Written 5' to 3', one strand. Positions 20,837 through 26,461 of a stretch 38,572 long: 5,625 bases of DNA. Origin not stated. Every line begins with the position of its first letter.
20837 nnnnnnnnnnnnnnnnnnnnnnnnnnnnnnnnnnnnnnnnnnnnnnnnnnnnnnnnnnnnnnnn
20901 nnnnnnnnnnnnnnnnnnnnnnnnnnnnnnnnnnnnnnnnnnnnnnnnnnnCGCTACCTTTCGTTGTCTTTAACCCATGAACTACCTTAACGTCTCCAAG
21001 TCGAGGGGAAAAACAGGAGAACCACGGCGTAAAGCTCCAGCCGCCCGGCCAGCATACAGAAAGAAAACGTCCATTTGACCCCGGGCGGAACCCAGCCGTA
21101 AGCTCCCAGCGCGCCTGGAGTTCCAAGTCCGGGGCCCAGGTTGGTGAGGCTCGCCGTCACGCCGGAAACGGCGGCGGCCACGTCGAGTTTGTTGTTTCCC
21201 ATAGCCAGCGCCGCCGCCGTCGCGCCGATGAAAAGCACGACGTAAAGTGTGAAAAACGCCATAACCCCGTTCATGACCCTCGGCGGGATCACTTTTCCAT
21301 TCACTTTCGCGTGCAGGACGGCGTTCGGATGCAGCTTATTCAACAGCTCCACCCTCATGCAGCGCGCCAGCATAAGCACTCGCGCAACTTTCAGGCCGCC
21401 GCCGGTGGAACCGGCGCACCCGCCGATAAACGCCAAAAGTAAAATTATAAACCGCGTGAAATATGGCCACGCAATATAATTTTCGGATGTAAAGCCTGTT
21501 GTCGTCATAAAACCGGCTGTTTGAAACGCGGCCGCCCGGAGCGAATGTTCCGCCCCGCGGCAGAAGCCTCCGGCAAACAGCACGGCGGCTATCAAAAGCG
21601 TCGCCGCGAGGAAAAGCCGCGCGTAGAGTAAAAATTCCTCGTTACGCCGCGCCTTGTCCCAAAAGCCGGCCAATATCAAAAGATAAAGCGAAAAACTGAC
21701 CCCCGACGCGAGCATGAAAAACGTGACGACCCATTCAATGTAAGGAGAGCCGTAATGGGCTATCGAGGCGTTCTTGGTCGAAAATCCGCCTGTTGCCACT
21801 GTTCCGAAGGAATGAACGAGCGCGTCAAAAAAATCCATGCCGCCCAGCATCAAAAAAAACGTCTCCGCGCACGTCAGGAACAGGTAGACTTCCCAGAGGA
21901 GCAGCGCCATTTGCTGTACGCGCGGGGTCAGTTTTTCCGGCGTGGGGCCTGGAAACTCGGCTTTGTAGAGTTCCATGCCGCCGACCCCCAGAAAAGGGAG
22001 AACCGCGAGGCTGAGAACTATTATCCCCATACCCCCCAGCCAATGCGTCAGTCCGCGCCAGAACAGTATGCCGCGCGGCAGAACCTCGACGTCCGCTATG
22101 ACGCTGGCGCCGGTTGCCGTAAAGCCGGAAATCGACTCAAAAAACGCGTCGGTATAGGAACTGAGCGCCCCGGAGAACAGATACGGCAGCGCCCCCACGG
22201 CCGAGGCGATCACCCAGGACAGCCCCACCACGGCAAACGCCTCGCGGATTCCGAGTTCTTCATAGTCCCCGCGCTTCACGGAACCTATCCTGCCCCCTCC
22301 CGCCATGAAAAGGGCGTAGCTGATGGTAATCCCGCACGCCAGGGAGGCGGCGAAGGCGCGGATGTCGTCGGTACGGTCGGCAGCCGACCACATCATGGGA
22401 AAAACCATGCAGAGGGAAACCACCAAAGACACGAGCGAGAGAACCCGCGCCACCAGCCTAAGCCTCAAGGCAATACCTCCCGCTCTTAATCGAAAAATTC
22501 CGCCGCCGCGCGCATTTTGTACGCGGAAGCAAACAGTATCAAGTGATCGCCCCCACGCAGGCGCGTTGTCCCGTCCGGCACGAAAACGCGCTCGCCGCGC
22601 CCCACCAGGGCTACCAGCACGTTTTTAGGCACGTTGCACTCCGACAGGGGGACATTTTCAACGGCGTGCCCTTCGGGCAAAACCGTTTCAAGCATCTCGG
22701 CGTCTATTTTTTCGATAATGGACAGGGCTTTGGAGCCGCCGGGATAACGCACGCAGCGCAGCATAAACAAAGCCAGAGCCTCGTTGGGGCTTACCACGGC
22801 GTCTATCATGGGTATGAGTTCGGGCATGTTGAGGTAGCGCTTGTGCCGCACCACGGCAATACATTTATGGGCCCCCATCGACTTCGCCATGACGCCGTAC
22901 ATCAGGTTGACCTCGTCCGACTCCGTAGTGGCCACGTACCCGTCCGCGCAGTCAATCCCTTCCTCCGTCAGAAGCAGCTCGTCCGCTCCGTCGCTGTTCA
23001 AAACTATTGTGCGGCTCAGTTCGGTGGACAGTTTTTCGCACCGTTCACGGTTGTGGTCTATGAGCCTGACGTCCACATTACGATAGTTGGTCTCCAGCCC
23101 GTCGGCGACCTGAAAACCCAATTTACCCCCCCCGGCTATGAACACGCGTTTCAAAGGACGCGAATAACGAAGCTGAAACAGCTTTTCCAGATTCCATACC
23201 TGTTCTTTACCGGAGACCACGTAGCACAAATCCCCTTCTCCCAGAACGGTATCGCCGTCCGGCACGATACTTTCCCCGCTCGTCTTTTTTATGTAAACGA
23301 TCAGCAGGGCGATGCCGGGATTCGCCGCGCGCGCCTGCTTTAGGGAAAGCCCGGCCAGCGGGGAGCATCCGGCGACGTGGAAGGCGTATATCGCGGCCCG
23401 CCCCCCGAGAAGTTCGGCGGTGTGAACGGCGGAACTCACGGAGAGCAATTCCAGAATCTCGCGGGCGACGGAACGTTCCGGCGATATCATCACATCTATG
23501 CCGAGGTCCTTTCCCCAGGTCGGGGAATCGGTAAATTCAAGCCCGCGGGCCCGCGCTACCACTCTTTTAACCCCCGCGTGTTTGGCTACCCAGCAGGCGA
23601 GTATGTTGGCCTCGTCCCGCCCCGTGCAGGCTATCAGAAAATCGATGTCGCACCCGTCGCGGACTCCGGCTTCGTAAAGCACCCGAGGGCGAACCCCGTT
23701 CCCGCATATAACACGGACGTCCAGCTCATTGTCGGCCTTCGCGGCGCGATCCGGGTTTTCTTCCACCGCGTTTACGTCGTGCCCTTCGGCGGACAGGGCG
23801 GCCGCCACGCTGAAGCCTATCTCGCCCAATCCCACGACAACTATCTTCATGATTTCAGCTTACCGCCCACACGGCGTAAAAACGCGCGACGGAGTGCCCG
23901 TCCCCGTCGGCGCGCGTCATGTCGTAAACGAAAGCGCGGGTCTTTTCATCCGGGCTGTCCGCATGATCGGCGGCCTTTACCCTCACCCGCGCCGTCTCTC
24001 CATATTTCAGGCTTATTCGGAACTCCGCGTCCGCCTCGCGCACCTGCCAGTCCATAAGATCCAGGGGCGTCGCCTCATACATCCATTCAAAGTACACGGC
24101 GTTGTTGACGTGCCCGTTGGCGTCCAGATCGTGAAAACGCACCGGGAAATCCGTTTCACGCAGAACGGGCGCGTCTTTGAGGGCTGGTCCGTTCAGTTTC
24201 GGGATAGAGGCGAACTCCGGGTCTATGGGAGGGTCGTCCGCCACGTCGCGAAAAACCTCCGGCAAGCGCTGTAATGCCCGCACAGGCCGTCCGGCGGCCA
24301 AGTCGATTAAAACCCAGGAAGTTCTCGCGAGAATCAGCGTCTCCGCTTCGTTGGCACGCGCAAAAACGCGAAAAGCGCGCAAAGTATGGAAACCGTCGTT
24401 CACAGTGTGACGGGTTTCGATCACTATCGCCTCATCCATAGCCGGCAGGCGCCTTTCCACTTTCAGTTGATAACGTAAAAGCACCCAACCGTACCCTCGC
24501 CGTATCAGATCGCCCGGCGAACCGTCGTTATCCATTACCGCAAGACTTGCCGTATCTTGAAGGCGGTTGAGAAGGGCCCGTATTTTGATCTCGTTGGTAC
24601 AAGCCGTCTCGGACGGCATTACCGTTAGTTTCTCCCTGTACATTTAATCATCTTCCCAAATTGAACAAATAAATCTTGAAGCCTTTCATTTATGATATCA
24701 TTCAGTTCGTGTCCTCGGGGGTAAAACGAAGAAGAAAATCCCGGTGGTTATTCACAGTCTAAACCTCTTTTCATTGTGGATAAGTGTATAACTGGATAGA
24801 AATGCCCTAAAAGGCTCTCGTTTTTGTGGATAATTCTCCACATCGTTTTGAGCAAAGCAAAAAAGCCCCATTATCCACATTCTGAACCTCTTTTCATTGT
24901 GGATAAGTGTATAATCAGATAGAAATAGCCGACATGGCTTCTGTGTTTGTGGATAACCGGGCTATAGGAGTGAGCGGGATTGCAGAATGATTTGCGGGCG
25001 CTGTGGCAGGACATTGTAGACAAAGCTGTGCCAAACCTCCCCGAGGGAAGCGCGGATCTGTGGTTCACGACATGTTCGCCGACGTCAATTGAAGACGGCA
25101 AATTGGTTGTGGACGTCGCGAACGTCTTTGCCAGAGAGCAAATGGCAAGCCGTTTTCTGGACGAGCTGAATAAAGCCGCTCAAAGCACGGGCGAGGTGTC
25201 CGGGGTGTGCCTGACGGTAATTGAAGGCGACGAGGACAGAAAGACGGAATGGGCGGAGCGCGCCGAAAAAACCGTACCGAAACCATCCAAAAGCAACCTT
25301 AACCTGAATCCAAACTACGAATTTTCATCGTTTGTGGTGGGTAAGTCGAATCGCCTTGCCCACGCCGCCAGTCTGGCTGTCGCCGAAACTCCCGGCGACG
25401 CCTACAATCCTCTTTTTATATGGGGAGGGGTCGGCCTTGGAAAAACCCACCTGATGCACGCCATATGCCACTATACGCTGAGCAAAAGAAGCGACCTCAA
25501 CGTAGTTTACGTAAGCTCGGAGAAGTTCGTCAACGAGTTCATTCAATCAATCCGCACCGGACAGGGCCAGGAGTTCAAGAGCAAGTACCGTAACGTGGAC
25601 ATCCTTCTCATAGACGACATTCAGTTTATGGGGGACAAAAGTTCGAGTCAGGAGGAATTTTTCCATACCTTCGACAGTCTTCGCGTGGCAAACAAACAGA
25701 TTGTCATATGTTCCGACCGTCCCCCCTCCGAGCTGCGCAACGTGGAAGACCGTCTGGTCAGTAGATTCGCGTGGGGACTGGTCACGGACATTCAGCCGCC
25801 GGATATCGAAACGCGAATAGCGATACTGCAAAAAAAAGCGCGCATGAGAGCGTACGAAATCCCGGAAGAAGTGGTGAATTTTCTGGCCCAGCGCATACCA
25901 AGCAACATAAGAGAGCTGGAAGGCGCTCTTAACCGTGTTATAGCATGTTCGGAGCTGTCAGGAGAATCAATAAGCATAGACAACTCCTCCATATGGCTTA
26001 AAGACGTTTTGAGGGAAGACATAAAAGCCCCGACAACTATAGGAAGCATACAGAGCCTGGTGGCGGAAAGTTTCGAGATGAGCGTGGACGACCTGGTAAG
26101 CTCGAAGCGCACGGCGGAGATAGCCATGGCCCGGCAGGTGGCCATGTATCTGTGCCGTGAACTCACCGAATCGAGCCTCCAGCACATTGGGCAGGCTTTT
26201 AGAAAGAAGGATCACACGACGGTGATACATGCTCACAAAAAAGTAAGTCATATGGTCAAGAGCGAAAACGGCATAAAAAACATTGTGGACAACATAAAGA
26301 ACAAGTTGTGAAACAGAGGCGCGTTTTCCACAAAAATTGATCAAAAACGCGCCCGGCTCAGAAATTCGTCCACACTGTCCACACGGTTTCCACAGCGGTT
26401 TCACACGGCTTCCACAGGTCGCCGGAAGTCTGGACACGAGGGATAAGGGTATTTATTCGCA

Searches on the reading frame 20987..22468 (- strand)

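Call 78: search_protein_families(library=pfam, proteins=[window:20987-22468:-], max_evalue=0.001)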
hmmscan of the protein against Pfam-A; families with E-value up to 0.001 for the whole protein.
window:20987-22468:- (493 aa): 1 family
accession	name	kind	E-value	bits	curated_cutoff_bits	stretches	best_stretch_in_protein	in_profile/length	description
PF02386.22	TrkH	-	3e-66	224.3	27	2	56-302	14-278/502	Cation transport protein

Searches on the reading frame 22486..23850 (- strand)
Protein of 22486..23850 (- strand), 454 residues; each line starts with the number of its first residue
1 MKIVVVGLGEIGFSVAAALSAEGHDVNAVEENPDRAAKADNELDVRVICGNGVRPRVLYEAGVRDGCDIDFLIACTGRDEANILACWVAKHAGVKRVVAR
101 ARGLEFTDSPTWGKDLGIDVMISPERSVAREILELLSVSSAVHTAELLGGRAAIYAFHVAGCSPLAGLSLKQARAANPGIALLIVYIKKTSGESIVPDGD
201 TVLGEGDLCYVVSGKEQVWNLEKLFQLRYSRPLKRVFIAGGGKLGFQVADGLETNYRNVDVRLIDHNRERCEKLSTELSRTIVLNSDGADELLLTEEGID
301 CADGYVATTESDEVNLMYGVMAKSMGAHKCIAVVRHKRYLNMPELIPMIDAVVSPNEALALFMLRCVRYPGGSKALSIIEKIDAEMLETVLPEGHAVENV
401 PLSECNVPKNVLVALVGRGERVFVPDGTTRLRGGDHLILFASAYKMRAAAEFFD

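Call 78: search_protein_families(library=pfam, proteins=[window:22486-23850:-], max_evalue=0.001)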
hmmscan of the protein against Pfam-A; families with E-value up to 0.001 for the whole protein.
window:22486-23850:- (454 aa): 8 families
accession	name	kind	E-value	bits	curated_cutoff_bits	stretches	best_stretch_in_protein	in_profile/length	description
PF02254.24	TrkA_N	-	1.3e-42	145.2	23.8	2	3-124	1-116/116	TrkA-N domain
PF02080.26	TrkA_C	-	3.5e-17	62.5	27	2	388-453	3-70/71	TrkA-C domain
PF03807.23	F420_oxidored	-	5e-07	30.7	21.6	1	2-48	1-49/94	NADP oxidoreductase coenzyme F420-dependent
PF02737.24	3HCDH_N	-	1.3e-05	25.6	22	0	2-43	1-42/180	3-hydroxyacyl-CoA dehydrogenase, NAD binding domain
PF00070.33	Pyr_redox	-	4e-05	24.5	22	0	2-43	1-42/82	Pyridine nucleotide-disulphide oxidoreductase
PF02558.23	ApbA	-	0.00016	21.7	22.2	0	3-75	1-73/150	Ketopantoate reductase PanE/ApbA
PF03721.20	UDPG_MGDP_dh_N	-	0.0003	20.9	27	0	1-38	1-38/187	UDP-glucose/GDP-mannose dehydrogenase family, NAD binding domain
PF13241.12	NAD_binding_7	-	0.00038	21.4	22.1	0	2-90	9-83/104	Putative NAD(P)-binding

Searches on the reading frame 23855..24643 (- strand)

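Call 78: search_protein_families(library=pfam, proteins=[window:23855-24643:-], max_evalue=0.001)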
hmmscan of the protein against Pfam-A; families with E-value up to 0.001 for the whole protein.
window:23855-24643:- (262 aa): 3 families
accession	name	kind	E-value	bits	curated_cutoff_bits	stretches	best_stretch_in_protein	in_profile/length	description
PF20791.3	Acyl-ACP_TE_C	-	4.7e-14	52.8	21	1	163-224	9-71/101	Acyl-ACP thioesterase C-terminal domain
PF01643.23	Acyl-ACP_TE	-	8e-12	45.5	23.7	1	2-123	4-123/131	Acyl-ACP thioesterase N-terminal domain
PF13279.12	4HBT_2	-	1.2e-10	42.4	25.5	1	168-192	1-25/122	Thioesterase-like superfamily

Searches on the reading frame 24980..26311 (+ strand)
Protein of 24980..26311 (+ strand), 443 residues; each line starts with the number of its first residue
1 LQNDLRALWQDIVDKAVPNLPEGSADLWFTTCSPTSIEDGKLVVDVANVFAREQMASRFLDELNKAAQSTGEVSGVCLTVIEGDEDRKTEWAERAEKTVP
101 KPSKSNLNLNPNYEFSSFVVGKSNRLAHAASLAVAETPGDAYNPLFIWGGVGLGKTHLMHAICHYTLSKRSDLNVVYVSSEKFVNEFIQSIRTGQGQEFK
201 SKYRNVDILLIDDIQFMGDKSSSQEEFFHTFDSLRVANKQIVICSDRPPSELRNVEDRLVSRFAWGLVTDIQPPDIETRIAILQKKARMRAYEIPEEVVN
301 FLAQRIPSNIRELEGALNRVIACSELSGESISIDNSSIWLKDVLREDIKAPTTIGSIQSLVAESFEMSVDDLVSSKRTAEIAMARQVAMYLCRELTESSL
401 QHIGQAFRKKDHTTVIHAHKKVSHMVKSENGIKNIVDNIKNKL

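Call 78: search_protein_families(library=pfam, proteins=[window:24980-26311:+], max_evalue=0.001)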
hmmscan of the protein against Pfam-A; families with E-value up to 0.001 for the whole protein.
window:24980-26311:+ (443 aa): 6 families
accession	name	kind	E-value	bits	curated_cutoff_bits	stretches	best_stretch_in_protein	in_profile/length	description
PF00308.24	Bac_DnaA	-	2.2e-70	236.5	23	1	109-270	1-162/162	Bacterial DnaA ATPAse domain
PF08299.17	Bac_DnaA_C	-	1.1e-28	99.4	31.5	1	356-422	3-69/69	Bacterial dnaA protein helix-turn-helix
PF01695.23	IstB_IS21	-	8.4e-09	35.7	24.1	1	124-250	78-197/238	IstB-like ATP binding protein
PF00004.35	AAA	-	6.4e-07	30.3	21.2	1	146-245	2-107/131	ATPase family associated with various cellular activities (AAA)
PF22688.2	Hda_lid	-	2.3e-06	27.9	27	1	278-319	3-44/65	Hda, lid domain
PF11638.13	DnaA_N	-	0.00016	21.8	24.6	1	7-68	2-64/65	DnaA N-terminal domain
